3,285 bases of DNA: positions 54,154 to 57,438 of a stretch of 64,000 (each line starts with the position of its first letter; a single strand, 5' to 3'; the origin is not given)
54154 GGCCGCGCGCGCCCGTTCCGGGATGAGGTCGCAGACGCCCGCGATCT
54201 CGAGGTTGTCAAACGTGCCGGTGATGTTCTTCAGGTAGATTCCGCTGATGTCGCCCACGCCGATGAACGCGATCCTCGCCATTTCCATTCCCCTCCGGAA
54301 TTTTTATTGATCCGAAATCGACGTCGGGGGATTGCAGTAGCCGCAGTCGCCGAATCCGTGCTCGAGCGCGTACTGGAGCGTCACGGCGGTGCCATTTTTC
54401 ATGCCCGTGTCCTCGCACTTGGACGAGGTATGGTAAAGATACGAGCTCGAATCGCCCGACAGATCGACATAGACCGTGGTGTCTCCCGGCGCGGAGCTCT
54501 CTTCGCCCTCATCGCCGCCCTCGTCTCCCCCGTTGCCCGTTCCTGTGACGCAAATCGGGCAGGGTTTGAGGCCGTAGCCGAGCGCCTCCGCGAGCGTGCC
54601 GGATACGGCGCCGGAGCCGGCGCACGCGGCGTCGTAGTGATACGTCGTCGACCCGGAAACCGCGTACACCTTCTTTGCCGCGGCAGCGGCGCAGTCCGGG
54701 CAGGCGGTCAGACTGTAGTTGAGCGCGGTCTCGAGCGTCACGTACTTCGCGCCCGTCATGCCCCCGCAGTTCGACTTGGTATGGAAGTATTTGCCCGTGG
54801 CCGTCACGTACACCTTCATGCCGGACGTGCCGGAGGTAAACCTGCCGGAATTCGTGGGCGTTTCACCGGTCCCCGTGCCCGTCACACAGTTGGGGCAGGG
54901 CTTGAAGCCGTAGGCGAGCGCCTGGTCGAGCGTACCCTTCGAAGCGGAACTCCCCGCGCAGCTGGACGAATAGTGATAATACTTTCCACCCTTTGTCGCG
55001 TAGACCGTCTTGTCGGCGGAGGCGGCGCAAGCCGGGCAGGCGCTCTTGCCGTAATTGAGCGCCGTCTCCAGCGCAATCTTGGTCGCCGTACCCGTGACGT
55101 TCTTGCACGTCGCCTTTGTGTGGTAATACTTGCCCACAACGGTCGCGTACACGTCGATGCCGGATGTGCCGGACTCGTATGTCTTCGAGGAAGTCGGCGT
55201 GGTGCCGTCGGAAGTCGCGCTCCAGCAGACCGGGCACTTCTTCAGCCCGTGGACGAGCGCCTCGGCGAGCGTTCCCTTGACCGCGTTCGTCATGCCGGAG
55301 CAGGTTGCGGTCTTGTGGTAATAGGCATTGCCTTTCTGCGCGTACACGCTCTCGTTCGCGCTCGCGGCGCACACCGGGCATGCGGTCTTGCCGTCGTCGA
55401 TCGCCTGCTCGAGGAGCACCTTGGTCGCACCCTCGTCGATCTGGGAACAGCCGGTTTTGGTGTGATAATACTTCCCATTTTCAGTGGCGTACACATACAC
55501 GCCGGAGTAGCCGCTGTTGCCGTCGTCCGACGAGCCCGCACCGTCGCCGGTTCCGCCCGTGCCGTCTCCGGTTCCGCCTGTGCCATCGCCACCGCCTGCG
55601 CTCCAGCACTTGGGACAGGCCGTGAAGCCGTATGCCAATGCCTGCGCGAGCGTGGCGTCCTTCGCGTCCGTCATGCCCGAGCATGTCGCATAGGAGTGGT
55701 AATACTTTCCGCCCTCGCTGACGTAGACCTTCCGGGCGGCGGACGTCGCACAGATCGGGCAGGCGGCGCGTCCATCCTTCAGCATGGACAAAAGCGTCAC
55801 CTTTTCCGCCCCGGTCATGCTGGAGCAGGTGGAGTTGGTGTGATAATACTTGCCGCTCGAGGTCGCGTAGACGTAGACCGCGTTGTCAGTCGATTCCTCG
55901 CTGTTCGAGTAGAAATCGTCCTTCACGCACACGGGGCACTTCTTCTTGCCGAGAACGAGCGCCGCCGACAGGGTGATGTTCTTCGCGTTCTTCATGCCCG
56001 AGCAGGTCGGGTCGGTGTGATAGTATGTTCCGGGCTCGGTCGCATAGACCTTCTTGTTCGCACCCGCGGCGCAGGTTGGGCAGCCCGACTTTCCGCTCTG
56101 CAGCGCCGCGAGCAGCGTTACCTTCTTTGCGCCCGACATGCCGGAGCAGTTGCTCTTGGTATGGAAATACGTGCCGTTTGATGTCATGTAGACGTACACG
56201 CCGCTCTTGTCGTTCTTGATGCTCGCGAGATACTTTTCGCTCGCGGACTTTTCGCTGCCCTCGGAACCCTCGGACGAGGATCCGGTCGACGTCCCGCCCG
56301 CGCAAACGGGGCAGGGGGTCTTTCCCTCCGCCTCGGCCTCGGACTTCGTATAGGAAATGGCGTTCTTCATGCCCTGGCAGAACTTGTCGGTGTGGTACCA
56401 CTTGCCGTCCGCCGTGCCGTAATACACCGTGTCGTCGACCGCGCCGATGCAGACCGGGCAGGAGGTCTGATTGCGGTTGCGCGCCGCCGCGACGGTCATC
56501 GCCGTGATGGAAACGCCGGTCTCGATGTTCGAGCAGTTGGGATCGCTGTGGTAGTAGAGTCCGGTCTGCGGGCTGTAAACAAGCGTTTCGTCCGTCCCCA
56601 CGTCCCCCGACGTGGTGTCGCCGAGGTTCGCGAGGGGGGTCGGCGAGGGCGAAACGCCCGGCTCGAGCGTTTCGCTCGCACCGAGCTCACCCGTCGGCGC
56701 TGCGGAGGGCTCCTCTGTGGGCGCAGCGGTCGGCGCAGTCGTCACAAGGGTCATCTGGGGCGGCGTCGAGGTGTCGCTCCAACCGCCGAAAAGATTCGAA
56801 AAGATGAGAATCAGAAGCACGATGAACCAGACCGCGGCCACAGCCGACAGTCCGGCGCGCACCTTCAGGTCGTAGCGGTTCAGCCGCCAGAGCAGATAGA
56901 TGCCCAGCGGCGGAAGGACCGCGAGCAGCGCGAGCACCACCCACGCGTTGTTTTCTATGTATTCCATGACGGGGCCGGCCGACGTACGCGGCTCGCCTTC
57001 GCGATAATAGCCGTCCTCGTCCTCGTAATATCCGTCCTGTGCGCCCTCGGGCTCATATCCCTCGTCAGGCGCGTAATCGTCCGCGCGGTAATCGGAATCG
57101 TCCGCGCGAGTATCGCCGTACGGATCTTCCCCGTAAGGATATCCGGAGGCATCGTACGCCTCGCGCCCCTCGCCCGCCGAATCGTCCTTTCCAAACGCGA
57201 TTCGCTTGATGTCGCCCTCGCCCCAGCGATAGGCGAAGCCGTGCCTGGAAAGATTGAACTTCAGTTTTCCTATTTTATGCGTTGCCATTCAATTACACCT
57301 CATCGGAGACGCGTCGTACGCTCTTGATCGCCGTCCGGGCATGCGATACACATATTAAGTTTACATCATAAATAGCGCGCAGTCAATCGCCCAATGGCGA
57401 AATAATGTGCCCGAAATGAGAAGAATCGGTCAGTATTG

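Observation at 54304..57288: Membrane protein displaying an array of 13 extracytoplasmic His/Cys3 zinc-ribbon-like modules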

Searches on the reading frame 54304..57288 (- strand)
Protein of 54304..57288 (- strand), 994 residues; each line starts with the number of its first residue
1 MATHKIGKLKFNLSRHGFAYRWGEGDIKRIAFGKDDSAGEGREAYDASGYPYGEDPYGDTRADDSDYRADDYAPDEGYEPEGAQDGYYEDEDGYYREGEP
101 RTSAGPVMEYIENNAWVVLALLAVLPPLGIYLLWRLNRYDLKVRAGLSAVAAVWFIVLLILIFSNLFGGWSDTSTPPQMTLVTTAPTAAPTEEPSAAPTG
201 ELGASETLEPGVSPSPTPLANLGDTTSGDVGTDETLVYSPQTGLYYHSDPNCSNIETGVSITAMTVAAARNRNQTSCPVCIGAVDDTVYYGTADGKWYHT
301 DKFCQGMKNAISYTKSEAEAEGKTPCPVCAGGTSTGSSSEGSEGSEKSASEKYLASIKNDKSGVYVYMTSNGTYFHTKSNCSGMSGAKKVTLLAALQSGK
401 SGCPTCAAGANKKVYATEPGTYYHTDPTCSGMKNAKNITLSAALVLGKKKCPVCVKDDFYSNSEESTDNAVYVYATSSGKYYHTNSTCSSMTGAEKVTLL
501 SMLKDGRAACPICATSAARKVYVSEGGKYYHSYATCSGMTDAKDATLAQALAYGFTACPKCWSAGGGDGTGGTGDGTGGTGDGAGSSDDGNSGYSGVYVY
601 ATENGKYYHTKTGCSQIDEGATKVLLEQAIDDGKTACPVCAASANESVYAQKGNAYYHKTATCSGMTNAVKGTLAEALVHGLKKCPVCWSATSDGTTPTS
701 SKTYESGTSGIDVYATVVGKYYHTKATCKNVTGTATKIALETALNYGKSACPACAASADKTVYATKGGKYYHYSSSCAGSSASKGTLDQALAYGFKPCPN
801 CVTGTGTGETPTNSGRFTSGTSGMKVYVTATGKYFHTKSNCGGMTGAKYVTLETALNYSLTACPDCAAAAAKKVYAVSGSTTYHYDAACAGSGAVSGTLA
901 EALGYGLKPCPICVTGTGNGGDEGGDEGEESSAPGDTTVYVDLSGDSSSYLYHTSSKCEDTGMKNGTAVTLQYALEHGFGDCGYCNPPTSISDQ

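Call 3: search_protein_families(library=pfam, proteins=[window:54304-57288:-], max_evalue=1)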
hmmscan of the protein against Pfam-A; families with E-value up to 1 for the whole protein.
window:54304-57288:- (994 aa): 6 families
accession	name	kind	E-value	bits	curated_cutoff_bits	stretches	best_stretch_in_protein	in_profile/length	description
PF02805.21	Ada_Zn_binding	-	0.081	13.4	23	0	786-801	47-62/65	Metal binding domain of Ada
PF02369.22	Big_1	-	0.086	13.4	34.9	1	667-736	18-88/93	Bacterial Ig-like domain (group 1)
PF18223.6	PilJ_C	-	0.15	13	26.7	0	587-615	65-93/95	Pili PilJ C-terminal domain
PF20098.4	DUF6488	-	0.47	10.8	27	0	349-379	75-107/110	Family of unknown function (DUF6488)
PF04886.17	PT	-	0.47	10.5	26.2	0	186-207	2-23/36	PT disordered repeat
PF23214.1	SH3_CYT4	-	0.55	10.3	27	0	274-303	18-47/73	Mitochondrial protein cyt-4 SH3 domain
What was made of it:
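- On Ada_Zn_binding (PF02805): The window protein scores 13.4 bits, E=0.08 (call 3).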

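Call 4: search_protein_families(library=ncbifam, proteins=[window:54304-57288:-], max_evalue=1)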
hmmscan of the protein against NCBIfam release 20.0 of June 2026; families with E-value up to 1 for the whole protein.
window:54304-57288:- (994 aa): 1 family
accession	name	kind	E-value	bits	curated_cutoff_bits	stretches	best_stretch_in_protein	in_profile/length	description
TIGR02605.1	CxxC_CxxC_SSSS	subfamily_domain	0.47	10.6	31.3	0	859-876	25-42/52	FmdB family zinc ribbon protein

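Call 9: find_homologous_proteins(query=window:54304-57288:-)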
Query window:54304-57288:- (994 aa): 246 proteins with E <= 0.001 among 8000 candidates; the best 120 are listed.
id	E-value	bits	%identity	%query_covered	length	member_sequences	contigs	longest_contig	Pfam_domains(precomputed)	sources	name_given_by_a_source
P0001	0.0e+0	2254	100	100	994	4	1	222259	-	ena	-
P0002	0.0e+0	1707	76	100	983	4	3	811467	-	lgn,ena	-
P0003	0.0e+0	1634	74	100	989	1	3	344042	-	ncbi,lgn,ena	-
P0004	0.0e+0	1611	72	100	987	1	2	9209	-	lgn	-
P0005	0.0e+0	1475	67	100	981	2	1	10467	-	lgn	-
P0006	0.0e+0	1448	66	100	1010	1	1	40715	-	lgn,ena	-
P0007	0.0e+0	1361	62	100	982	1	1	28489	-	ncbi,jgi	ncbi:MAG: hypothetical protein ACOYI5_00980 [Christensenellales bacterium]|jgi:hypothetical protein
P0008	0.0e+0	1146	54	100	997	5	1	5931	-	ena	-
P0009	0.0e+0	1135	53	100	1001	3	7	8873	PF14952.12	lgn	-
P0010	0.0e+0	1127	54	100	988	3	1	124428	PF14952.12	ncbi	-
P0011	0.0e+0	1120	55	100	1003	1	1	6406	-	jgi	jgi:hypothetical protein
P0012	0.0e+0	1107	53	100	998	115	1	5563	-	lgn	-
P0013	0.0e+0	1103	53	100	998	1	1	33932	-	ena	-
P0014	0.0e+0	1085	52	100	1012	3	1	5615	-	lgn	-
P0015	0.0e+0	1042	51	100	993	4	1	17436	-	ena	-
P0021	3.1e-281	954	47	100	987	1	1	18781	PF02805.22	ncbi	-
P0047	9.1e-241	820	43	100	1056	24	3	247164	-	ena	-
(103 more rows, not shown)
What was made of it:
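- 54304..57288 (-): Gene for the 994-aa membrane-anchored 13-module protein. At least 246 homologues, E down to 0 (call 9).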

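Call 30: find_encoding_contigs(protein=P0010, flank=8000, max_places=2)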
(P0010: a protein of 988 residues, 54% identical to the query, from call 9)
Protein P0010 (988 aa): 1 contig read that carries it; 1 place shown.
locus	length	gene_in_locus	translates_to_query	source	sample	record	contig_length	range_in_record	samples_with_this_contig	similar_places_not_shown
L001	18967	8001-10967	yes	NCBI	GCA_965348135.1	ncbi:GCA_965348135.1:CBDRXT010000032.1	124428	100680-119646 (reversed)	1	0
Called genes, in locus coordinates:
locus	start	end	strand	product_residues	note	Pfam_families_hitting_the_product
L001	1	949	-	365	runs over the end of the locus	PF13191:AAA_16 (faint), PF00004:AAA, PF07728:AAA_5 (faint), PF13401:AAA_22 (faint)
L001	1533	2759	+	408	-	PF14659:Phage_int_SAM_3, PF22022:Phage_int_M (weak), PF00589:Phage_integrase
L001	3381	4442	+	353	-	PF00365:PFK, PF01513:NAD_kinase (faint)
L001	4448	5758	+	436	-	PF01938:TRAM, PF05175:MTS (weak), PF05958:tRNA_U5-meth_tr (weak), PF03602:Cons_hypoth95, PF09445:Methyltransf_15 (weak), PF13649:Methyltransf_25, PF13847:Methyltransf_31, PF05958:tRNA_U5-meth_tr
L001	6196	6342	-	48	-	-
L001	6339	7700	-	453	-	-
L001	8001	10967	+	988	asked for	PF14952:zf-tcix (faint)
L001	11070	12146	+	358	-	PF01408:GFO_IDH_MocA, PF02894:GFO_IDH_MocA_C (weak), PF22725:GFO_IDH_MocA_C3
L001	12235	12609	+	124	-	PF04246:RseC_MucC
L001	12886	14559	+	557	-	PF00753:Lactamase_B, PF12706:Lactamase_B_2 (weak), PF22505:RNase_J_b_CASP, PF07521:RMMBL, PF17770:RNase_J_C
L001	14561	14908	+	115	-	PF06133:Com_YlbF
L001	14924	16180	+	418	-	PF02618:YceG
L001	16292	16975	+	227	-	PF04542:Sigma70_r2, PF04545:Sigma70_r4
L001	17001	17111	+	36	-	-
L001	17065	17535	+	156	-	PF04073:tRNA_edit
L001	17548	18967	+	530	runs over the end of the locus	PF13396:PLDc_N (weak), PF13091:PLDc_2 (weak), PF00614:PLDc (weak), PF13091:PLDc_2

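Call 31: find_encoding_contigs(protein=P0047, flank=8000, max_places=2)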
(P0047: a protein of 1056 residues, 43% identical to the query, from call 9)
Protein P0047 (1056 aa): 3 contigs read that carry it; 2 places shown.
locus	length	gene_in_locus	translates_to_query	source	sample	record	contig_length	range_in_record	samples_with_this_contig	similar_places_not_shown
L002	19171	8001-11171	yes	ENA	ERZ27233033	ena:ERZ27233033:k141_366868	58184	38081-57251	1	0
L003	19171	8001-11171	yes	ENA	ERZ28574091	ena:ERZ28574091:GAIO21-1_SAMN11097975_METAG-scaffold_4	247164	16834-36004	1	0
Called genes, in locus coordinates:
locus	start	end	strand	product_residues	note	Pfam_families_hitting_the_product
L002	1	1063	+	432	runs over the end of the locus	PF07613:DUF1576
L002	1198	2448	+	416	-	PF00654:Voltage_CLC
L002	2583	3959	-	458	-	PF00480:ROK (weak)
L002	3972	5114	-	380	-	PF01979:Amidohydro_1, PF07969:Amidohydro_3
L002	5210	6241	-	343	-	PF00730:HhH-GPD, PF00633:HHH, PF14815:NUDIX_4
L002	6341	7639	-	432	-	PF09587:PGA_cap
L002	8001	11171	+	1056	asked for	-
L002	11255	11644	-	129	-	PF22636:FlK, PF03061:4HBT (weak)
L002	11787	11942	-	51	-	-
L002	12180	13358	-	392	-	PF00248:Aldo_ket_red, PF13746:Fer4_18 (faint), PF13187:Fer4_9, PF13237:Fer4_10 (weak), PF13534:Fer4_17 (weak)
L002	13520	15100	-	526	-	PF13522:GATase_6, PF13537:GATase_7, PF12481:DUF3700, PF00733:Asn_synthase, PF02540:NAD_synthase (weak), PF00733:Asn_synthase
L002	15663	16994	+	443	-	PF03951:Gln-synt_N, PF00120:Gln-synt_C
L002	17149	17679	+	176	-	PF03861:ANTAR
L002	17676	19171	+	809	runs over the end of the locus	?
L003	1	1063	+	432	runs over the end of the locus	PF07613:DUF1576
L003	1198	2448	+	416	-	PF00654:Voltage_CLC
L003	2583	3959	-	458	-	PF00480:ROK (weak)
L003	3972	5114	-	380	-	PF01979:Amidohydro_1, PF07969:Amidohydro_3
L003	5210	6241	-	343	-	PF00730:HhH-GPD, PF00633:HHH, PF14815:NUDIX_4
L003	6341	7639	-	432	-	PF09587:PGA_cap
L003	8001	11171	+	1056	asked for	-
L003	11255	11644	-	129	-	PF22636:FlK, PF03061:4HBT (weak)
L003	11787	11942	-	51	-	-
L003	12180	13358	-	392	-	PF00248:Aldo_ket_red, PF13746:Fer4_18 (faint), PF14691:Fer4_20 (faint), PF13187:Fer4_9, PF13237:Fer4_10 (weak), PF13534:Fer4_17 (weak)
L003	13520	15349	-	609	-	PF02540:NAD_synthase (faint), PF13522:GATase_6, PF13537:GATase_7, PF12481:DUF3700, PF00733:Asn_synthase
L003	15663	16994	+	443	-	PF03951:Gln-synt_N, PF00120:Gln-synt_C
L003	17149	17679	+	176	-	PF03861:ANTAR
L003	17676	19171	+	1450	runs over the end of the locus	PF00310:GATase_2, PF04898:Glu_syn_central, PF01645:Glu_synthase, PF01493:GXGXG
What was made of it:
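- On Poly-gamma-glutamate synthesis system (PgsBCA/CapBCA): The same holds in L001-L003 (calls 30, 31).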

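Call 35: find_related_loci(query=A4, collection=genome_contigs, flank=6000)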
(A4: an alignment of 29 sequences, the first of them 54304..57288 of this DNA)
Query A4 (994 aa) in genome_contigs; peptide patterns used: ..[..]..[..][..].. (x = any residue, [..] = any of these).
115 stretches matched a pattern; 99 encode a relative of the query (tblastn E <= 1e-3); the best 80 are kept; 80 distinct loci.
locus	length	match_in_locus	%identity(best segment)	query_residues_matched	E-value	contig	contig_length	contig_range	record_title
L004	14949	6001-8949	78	1-993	0e+0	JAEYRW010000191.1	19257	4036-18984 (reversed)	MAG: Bacillota bacterium isolate OH_CBB_74 k127_1878121, whole genome shotgun sequence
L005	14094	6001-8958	47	1-991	0e+0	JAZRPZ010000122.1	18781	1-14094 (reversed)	MAG: Clostridia bacterium isolate T1900045369_YK20190059.MAGScoT_cleanbin_000010 SGB_6853_k141_145634, whole genome shot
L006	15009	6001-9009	48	1-985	0e+0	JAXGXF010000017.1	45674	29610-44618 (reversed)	MAG: Candidatus Pullichristensenella sp. isolate AnMBR.bin484 bin484_17, whole genome shotgun sequence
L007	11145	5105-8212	43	1-991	0e+0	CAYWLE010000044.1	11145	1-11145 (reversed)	MAG TPA_asm: uncultured Oscillospiraceae bacterium isolate SRP350583_co1_410 genome assembly, contig: NODE_9913_length_1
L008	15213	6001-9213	43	1-991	0e+0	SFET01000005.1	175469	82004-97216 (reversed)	MAG: Clostridiales bacterium isolate W0P33.025 Contig25, whole genome shotgun sequence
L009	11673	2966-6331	44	1-991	0e+0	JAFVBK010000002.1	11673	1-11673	MAG: Clostridia bacterium isolate RGIG5017 Roe_deer_Rumen-5__c8915, whole genome shotgun sequence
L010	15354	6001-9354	47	1-991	0e+0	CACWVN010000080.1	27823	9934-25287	MAG: uncultured Clostridiales bacterium isolate RUG10947 genome assembly, contig: RUG10947_asm_80, whole genome shotgun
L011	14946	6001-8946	45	81-991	0e+0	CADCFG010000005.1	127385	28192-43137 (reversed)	MAG: uncultured Clostridiales bacterium isolate RUG14601 genome assembly, contig: RUG14601_asm_5, whole genome shotgun s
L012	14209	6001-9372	44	1-992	0e+0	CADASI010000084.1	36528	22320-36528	MAG: uncultured Clostridiales bacterium isolate RUG13574 genome assembly, contig: RUG13574_asm_84, whole genome shotgun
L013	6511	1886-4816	44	81-992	0e+0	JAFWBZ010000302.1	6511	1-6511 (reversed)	MAG: Clostridia bacterium isolate RGIG5601 Sheep_Duodenum-2__c228232, whole genome shotgun sequence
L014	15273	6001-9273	42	1-992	0e+0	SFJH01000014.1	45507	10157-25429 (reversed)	MAG: Clostridiales bacterium isolate W1P29.040 Contig200, whole genome shotgun sequence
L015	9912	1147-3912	45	81-991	0e+0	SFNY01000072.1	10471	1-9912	MAG: Clostridiales bacterium isolate W3P1.014 Contig1741, whole genome shotgun sequence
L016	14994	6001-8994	43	86-991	0e+0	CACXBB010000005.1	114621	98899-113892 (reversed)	MAG: uncultured Clostridiales bacterium isolate RUG11088 genome assembly, contig: RUG11088_asm_5, whole genome shotgun s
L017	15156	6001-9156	43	1-991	0e+0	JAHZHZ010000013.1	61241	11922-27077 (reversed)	MAG: Clostridiales bacterium isolate HRGM_Genome_3373 HRGM_Genome_3373_13, whole genome shotgun sequence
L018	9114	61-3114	45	88-989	0e+0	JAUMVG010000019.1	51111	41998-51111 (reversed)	MAG: Clostridia bacterium isolate S12M_St_22 NODE_310_length_51111_cov_26.538056, whole genome shotgun sequence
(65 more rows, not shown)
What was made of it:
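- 80 loci kept from the species-representative genome scan, nearly all gut, rumen or digester MAGs labelled Clostridia, Clostridiales or Christensenellales (call 35). Hosts of the extracellular form come from gut, rumen and digester samples (call 35). The hosts come from gut, rumen and digester samples (call 35).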

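Call 51: predict_structure(alignment_id=A4)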
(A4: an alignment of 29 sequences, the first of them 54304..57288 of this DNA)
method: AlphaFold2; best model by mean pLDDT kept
length: 994 residues; sequences in the alignment: 29
mean_pLDDT: 72.1   pTM: 0.26
mean pLDDT of the five models: 72.1, 71.8, 68.7, 67.5, 67.1
residues with pLDDT >= 90: 135; 70-90: 559; 50-70: 80; < 50: 220
segments of 3 or more residues with pLDDT < 50: 34-50, 52-55, 57-104, 168-227, 283-286, 332-347, 462-468, 564-595, 691-699, 806-815, 917-927
pLDDT, mean of each block of 10 residues (from residue 1): 77 85 83 48 31 39 33 37 34 35 62 82 84 84 82 85 63 35 34 35 31 36 46 81 82 78 84 77 62 84 71 79 76 36 44 70 89 88 81 90 87 85 86 79 89 74 43 85 84 83 86 81 82 73 84 82 47 36 32 57 87 83 84 86 85 81 75 84 72 44 79 87 91 86 90 92 88 85 92 87 54 62 86 85 78 89 87 88 88 88 90 58 44 89 67 87 83 84 87 75
secondary structure, 60 per line:
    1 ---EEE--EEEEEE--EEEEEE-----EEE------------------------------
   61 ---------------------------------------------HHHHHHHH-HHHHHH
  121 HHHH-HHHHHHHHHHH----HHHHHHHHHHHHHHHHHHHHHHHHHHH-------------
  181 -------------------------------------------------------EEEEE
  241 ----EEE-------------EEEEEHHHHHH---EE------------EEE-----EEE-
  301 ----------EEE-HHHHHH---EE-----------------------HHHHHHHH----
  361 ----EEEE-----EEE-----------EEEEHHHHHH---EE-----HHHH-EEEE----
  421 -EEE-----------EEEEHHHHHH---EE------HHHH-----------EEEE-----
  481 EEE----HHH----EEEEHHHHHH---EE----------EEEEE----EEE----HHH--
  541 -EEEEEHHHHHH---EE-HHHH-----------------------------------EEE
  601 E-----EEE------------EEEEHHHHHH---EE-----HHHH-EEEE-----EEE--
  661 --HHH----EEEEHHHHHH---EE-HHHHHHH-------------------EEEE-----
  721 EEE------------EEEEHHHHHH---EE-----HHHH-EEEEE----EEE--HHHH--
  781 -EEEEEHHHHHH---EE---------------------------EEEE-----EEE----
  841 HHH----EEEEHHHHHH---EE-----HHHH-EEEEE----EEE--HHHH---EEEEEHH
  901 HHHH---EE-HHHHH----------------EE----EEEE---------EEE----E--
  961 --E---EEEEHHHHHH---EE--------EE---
elements in order (helices of 4 or more, strands of 3 or more residues): E4-6 E9-14 E17-22 E28-30 H106-113 H115-124 H126-136 H141-167 E236-240 E245-247 E261-265 H266-271 E289-291 E297-299 E311-313 H315-320 H349-356 E365-368 E374-376 E388-391 H392-397 H408-411 E413-416 E422-424 E436-439 H440-445 H457-460 E472-475 E481-483 E495-498 H499-504 E520-524 E529-531 E542-546 H547-552 H559-562 E598-601 E607-609 E622-625 H626-631 H642-645 E647-650 E656-658 E670-673 H674-679 H686-692 E712-715 E721-723 E736-739 H740-745 H756-759 E761-765 E770-772 H775-778 E782-786 H787-792 E825-828 E834-836 E848-851 H852-857 H868-871 E873-877 E882-884 H887-890 E894-898 H899-904 H911-915 E938-941 E951-953 E967-970 H971-976
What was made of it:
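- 57190..57288 (-): aa 1-33: conserved N-terminal small beta domain (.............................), weakly DUF4236-like. AF2 predicts four strands at pLDDT 77-85 (call 51).
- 56974..57189 (-): aa 34-105: acidic Asp/Glu/Tyr-rich disordered region, variable in length among homologues. pLDDT below 50 (call 51).
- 56788..56880 (-): aa 137-167: basic loop (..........) plus TM2, the signal-anchor that puts the C-terminal part outside. Continuous helix 141-167 (call 51).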

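Call 53: search_protein_families(library=pfam, proteins=[P0021], max_evalue=0.01)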
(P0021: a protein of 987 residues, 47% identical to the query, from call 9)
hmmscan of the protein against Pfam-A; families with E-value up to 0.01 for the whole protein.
P0021 (987 aa): 1 family
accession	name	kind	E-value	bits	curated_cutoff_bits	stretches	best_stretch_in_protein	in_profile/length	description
PF02805.21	Ada_Zn_binding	-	8.6e-06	26.1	23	0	835-855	43-63/65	Metal binding domain of Ada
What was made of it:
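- On Ada_Zn_binding (PF02805): Orthologue P0021 reaches 26.1 bits only as a sum of partial hits to profile positions 43-63 (call 53).
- Closest known: Ada N-terminal zinc-binding domain. Same: Pfam Ada_Zn_binding is reached by orthologue P0021 and by actinobacterial-looking module arrays (call 53).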
